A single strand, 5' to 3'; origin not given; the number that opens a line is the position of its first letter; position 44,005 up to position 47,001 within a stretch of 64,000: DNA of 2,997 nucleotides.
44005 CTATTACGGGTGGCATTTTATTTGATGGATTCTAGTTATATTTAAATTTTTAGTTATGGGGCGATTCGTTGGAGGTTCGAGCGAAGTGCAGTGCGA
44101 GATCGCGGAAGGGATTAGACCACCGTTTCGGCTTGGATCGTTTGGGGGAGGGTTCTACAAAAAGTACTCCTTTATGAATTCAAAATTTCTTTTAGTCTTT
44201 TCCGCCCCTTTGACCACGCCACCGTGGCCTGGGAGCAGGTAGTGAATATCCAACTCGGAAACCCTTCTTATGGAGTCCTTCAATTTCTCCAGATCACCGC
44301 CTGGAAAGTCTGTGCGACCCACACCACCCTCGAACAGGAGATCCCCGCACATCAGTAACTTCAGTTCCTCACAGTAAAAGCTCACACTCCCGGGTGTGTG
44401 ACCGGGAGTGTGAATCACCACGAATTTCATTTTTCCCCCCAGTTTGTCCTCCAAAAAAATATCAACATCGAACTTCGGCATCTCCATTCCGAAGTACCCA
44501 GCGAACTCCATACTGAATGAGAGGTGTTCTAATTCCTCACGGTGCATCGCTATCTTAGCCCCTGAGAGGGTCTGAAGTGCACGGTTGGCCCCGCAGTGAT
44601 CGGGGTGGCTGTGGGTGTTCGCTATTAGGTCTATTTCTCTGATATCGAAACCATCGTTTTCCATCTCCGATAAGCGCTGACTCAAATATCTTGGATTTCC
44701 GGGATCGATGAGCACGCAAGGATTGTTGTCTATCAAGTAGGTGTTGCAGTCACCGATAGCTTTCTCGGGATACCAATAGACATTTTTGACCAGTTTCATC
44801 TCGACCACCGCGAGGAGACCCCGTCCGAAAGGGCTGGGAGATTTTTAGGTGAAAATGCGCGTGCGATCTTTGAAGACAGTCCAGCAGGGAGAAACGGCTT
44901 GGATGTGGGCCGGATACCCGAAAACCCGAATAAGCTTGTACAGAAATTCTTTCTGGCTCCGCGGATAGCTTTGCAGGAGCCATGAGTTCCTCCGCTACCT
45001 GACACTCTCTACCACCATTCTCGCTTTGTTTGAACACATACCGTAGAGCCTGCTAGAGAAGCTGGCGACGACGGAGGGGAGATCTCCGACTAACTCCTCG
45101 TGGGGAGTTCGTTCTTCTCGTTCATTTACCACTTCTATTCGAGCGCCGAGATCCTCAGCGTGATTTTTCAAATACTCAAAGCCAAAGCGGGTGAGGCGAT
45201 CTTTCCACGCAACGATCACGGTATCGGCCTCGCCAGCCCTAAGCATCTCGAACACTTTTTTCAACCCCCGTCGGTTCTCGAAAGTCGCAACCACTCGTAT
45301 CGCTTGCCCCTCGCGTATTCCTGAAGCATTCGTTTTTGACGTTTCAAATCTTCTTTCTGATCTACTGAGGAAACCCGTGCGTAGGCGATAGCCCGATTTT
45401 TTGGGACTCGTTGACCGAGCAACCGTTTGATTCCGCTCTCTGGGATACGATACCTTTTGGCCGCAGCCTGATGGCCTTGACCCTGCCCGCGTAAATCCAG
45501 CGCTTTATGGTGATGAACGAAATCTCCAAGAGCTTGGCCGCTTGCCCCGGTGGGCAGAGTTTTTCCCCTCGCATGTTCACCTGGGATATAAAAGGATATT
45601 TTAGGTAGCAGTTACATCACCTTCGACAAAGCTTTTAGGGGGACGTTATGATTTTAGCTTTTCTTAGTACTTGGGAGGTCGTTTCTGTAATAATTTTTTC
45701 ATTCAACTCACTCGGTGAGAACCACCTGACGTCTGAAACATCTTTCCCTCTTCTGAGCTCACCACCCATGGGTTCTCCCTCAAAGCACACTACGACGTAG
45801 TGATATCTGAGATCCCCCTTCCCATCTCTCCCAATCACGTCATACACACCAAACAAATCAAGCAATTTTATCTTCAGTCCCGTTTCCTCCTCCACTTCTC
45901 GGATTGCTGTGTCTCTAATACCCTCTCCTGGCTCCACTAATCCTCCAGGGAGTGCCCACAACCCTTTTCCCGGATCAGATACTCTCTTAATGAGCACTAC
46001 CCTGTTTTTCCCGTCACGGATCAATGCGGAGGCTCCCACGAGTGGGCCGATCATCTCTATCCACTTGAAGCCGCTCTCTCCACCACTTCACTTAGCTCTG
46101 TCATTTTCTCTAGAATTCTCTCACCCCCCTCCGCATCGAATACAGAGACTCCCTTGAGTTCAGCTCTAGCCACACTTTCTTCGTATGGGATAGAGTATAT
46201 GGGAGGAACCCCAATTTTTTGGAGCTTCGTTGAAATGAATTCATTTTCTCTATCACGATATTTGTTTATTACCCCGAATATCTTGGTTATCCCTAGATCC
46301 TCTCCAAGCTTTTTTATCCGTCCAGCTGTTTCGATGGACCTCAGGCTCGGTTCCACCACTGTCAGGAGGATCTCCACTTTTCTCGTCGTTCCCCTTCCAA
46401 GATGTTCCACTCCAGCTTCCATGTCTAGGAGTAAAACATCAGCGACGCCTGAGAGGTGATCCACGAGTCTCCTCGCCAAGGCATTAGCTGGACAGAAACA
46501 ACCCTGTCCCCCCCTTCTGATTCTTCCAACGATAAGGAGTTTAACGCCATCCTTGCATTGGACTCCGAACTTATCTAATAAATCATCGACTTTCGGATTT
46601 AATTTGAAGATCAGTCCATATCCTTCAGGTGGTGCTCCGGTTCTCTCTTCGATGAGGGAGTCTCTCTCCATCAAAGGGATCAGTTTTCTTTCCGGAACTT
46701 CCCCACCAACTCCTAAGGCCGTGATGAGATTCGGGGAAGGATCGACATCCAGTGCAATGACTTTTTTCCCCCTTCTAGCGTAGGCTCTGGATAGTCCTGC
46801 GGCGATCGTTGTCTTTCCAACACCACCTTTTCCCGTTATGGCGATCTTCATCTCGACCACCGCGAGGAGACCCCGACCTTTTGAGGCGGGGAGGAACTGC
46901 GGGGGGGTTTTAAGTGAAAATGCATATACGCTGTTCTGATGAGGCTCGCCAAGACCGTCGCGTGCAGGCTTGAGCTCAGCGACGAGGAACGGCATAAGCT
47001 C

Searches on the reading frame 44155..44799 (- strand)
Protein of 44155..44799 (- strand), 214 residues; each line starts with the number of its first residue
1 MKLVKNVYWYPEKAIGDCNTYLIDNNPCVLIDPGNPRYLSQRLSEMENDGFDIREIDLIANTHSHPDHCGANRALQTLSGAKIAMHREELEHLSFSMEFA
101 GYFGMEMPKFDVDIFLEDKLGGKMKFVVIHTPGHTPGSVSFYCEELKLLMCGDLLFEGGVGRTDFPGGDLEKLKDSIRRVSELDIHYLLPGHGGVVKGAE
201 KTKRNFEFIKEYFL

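Call 10: search_protein_families(library=pfam, proteins=[window:44155-44799:-], max_evalue=0.01)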
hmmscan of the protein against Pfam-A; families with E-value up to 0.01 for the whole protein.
window:44155-44799:- (214 aa): 3 families
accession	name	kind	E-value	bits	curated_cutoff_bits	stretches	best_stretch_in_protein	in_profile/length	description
PF00753.33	Lactamase_B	-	5.8e-37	128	22.7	1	16-192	4-196/196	Metallo-beta-lactamase superfamily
PF19583.5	ODP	-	1e-13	52.1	27.2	1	17-155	2-137/194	ODP family beta lactamase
PF12706.13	Lactamase_B_2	-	0.00029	20.9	27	1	29-92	3-69/200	Beta-lactamase superfamily domain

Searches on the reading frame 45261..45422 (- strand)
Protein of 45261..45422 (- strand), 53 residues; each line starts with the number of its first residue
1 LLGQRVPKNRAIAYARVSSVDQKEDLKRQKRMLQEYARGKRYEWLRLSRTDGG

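Call 10: search_protein_families(library=pfam, proteins=[window:45261-45422:-], max_evalue=0.01)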
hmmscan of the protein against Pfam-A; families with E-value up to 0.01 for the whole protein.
window:45261-45422:- (53 aa): 1 family
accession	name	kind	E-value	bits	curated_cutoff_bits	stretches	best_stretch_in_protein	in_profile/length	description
PF00239.26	Resolvase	-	8.5e-07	29.6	23.3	1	11-43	1-33/145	Resolvase, N terminal domain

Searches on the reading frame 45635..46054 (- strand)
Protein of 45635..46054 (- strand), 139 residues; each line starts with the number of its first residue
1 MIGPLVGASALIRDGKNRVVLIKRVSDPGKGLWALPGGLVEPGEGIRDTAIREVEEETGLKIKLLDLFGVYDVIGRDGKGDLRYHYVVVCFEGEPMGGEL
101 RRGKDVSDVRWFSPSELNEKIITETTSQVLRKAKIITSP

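Call 10: search_protein_families(library=pfam, proteins=[window:45635-46054:-], max_evalue=0.01)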
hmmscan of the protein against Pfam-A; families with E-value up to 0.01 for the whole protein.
window:45635-46054:- (139 aa): 3 families
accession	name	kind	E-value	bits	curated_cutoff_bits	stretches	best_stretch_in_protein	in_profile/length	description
PF00293.34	NUDIX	-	1.4e-27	96.7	21.1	1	6-129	4-130/134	NUDIX domain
PF14815.12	NUDIX_4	-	5.4e-06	26.6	35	1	10-119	3-100/113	NUDIX domain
PF16262.11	DUF4916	-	0.0036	17.4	27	0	21-125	41-152/170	Domain of unknown function (DUF4916)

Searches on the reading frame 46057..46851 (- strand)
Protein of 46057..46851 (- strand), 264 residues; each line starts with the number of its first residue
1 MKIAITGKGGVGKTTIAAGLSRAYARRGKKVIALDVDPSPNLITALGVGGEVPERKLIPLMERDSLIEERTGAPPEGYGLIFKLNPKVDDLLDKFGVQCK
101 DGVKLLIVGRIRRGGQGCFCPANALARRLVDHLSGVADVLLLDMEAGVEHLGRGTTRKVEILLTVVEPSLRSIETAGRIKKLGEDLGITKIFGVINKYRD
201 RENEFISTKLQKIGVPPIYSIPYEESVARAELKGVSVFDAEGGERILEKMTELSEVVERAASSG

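Call 10: search_protein_families(library=pfam, proteins=[window:46057-46851:-], max_evalue=0.01)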
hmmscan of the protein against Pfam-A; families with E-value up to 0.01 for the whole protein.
window:46057-46851:- (264 aa): 15 families
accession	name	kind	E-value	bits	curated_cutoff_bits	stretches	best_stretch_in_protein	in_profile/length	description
PF01656.29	CbiA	-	1.6e-20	73.8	25.4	1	4-236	3-124/125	CobQ/CobB/MinD/ParA nucleotide binding domain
PF00142.24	Fer4_NifH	-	3.3e-12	46.9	25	2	1-40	1-40/271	4Fe-4S iron sulfur cluster binding proteins, NifH/frxC family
PF13614.12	AAA_31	-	1.9e-10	41.4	27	1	5-67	6-69/177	AAA domain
PF02374.21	ArsA_ATPase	-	7.1e-09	35.7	24.3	1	3-46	4-47/305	Anion-transporting ATPase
PF10609.15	ParA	-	7.7e-08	32.5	27.1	1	5-60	9-68/246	NUBPL iron-transfer P-loop NTPase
PF06564.18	CBP_BcsQ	-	1.2e-05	25.4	21.3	1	4-39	5-41/234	Cellulose biosynthesis protein BcsQ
PF03308.22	MeaB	-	9.5e-05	22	23.1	1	2-40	35-73/273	Methylmalonyl Co-A mutase-associated GTPase MeaB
PF20720.3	nSTAND3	-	0.00052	20.2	27.2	1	4-34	21-51/155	Novel STAND NTPase 3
PF13481.12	AAA_25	-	0.0016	18.6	27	1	3-33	36-65/195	AAA domain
PF13479.12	AAA_24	-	0.0022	18.3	27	0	2-39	4-33/195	AAA domain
PF09140.17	MipZ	-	0.0023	17.7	20.7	0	7-37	8-38/262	ATPase MipZ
PF13238.12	AAA_18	-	0.0048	17.8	29.4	0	3-24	1-22/128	AAA domain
PF13604.12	AAA_30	-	0.0051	17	27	1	4-34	22-52/191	AAA domain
PF03266.21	NTPase_1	-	0.0081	16.5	23.9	0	2-31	1-30/168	NTPase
PF01583.26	APS_kinase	-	0.0088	16.5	21.1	0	3-37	5-39/152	Adenylylsulphate kinase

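Call 12: find_encoding_contigs(protein=window:46057-46851:-, flank=10000, max_places=10)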
Protein window:46057-46851:- (264 aa): 2 contigs read that carry it; 1 place shown.
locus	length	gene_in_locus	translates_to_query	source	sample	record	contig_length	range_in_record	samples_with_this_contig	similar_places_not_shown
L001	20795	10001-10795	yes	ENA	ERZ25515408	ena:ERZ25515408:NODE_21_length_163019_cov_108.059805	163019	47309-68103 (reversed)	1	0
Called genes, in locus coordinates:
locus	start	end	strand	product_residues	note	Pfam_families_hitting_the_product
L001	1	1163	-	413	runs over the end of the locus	PF04422:FrhB_FdhB_N, PF04432:FrhB_FdhB_C, PF13183:Fer4_8 (weak)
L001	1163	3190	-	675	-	PF04879:Molybdop_Fe4S4, PF00384:Molybdopterin, PF01568:Molydop_binding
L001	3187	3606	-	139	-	PF02662:FlpD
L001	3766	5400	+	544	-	PF00111:Fer2, PF17651:Raco_middle, PF14574:RACo_C_ter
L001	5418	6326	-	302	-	PF02593:DUF166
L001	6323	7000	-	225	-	PF02607:B12-binding_2 (weak), PF02310:B12-binding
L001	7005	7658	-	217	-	-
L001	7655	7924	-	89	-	-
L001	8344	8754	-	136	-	PF01402:RHH_1, PF08753:NikR_C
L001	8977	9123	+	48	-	-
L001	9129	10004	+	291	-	-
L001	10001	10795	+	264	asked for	PF00142:Fer4_NifH (weak), PF01656:CbiA, PF02374:ArsA_ATPase, PF06564:CBP_BcsQ (faint), PF10609:ParA (weak), PF13614:AAA_31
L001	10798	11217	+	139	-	PF00293:NUDIX, PF14815:NUDIX_4 (faint)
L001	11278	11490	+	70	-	-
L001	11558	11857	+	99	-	PF00239:Resolvase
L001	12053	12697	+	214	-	PF00753:Lactamase_B, PF19583:ODP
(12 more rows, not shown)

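Call 45: find_homologous_proteins(query=window:46057-46851:-, max_evalue=1e-40)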
Query window:46057-46851:- (264 aa): 7813 proteins with E <= 1e-40 among 8000 candidates; the best 120 are listed.
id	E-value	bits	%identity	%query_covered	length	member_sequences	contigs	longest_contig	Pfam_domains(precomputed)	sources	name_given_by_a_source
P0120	7.5e-165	565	100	100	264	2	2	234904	PF00142.25,PF10609.16,PF01656.30,PF13614.13,PF06564.19,PF02374.22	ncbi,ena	-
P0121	4.4e-116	405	69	99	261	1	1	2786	PF00142.25,PF10609.16,PF01656.30,PF13614.13,PF06564.19,PF02374.22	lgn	-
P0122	2.7e-115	402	69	99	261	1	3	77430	PF00142.25,PF10609.16,PF01656.30,PF13614.13,PF06564.19,PF02374.22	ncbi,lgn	ncbi:MAG: AAA family ATPase [Candidatus Hadarchaeales archaeon]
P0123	4.8e-115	401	69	99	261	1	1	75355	PF00142.25,PF10609.16,PF01656.30,PF13614.13,PF06564.19,PF02374.22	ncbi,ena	-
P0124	2.3e-114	399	69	98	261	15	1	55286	PF00142.25,PF10609.16,PF01656.30,PF13614.13,PF06564.19,PF02374.22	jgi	jgi:CO dehydrogenase maturation factor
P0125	8.3e-114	397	69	98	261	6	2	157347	PF00142.25,PF10609.16,PF01656.30,PF13614.13,PF02374.22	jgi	jgi:CO dehydrogenase maturation factor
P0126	4.8e-111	388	67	98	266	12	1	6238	PF00142.25,PF10609.16,PF01656.30,PF13614.13,PF06564.19,PF03029.24,PF02374.22,PF03308.23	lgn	-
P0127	1.2e-110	387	68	98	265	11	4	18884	PF00142.25,PF10609.16,PF01656.30,PF13614.13,PF06564.19,PF02374.22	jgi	-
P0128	2.8e-110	386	68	98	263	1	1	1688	PF00142.25,PF10609.16,PF01656.30,PF13614.13,PF06564.19,PF02374.22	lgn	-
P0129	6.1e-110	385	66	99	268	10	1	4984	PF00142.25,PF10609.16,PF01656.30,PF13614.13,PF06564.19,PF02374.22,PF03308.23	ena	-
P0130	1.1e-108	380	65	98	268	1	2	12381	PF00142.25,PF10609.16,PF01656.30,PF13614.13,PF06564.19,PF02374.22,PF03308.23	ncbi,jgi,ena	-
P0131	3.4e-107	376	66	99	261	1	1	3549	PF00142.25,PF10609.16,PF01656.30,PF13614.13,PF06564.19,PF02374.22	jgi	jgi:CO dehydrogenase maturation factor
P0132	7.1e-107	375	65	100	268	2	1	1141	PF00142.25,PF10609.16,PF01656.30,PF13614.13,PF06564.19,PF02374.22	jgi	jgi:CO dehydrogenase maturation factor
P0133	5.6e-106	372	65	100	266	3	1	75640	PF00142.25,PF10609.16,PF01656.30,PF13614.13,PF02374.22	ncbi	-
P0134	1.2e-105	371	63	100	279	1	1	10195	PF00142.25,PF10609.16,PF01656.30,PF13614.13,PF02374.22,PF03308.23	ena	-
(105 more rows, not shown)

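Call 47: find_encoding_contigs(protein=P0122, flank=4000, max_places=3)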
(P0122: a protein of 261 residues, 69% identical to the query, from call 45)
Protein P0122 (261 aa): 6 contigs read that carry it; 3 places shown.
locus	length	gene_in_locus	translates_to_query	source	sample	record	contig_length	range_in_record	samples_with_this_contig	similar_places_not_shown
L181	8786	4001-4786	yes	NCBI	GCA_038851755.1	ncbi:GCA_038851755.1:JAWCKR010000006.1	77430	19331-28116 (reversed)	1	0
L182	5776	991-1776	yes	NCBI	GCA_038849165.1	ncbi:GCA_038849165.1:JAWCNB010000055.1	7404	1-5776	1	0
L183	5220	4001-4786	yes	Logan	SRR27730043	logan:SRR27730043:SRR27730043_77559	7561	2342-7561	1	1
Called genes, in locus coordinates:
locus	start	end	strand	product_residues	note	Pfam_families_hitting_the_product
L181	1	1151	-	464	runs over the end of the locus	PF02844:GARS_N (weak), PF01071:GARS_A, PF02655:ATP-grasp_3 (weak), PF02843:GARS_C (weak)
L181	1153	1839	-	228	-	PF00551:Formyl_trans_N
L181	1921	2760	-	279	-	PF06550:SPP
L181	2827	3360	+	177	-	PF09918:DUF2148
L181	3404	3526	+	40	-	-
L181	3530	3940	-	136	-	PF01402:RHH_1, PF08753:NikR_C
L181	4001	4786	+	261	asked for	PF00142:Fer4_NifH (faint), PF01656:CbiA, PF02374:ArsA_ATPase, PF06564:CBP_BcsQ (faint), PF10609:ParA, PF13614:AAA_31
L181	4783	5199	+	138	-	PF00293:NUDIX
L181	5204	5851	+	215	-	PF00753:Lactamase_B, PF19583:ODP, PF12706:Lactamase_B_2 (weak)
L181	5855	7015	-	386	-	PF08323:Glyco_transf_5 (weak), PF20706:GT4-conflict, PF13439:Glyco_transf_4, PF13579:Glyco_trans_4_4, PF08323:Glyco_transf_5, PF00534:Glycos_transf_1, PF13692:Glyco_trans_1_4, PF13524:Glyco_trans_1_2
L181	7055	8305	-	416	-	PF08323:Glyco_transf_5, PF13439:Glyco_transf_4, PF13579:Glyco_trans_4_4, PF20706:GT4-conflict, PF00534:Glycos_transf_1, PF13692:Glyco_trans_1_4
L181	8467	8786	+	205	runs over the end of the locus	PF01325:Fe_dep_repress, PF02742:Fe_dep_repr_C, PF04023:FeoA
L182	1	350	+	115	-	PF09918:DUF2148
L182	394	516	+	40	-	-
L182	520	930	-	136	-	PF01402:RHH_1, PF08753:NikR_C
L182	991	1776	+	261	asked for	PF00142:Fer4_NifH (faint), PF01656:CbiA, PF02374:ArsA_ATPase, PF06564:CBP_BcsQ (faint), PF10609:ParA, PF13614:AAA_31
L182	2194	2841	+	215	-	PF00753:Lactamase_B, PF19583:ODP, PF12706:Lactamase_B_2 (weak)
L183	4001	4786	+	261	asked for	PF00142:Fer4_NifH (faint), PF01656:CbiA, PF02374:ArsA_ATPase, PF06564:CBP_BcsQ (faint), PF10609:ParA, PF13614:AAA_31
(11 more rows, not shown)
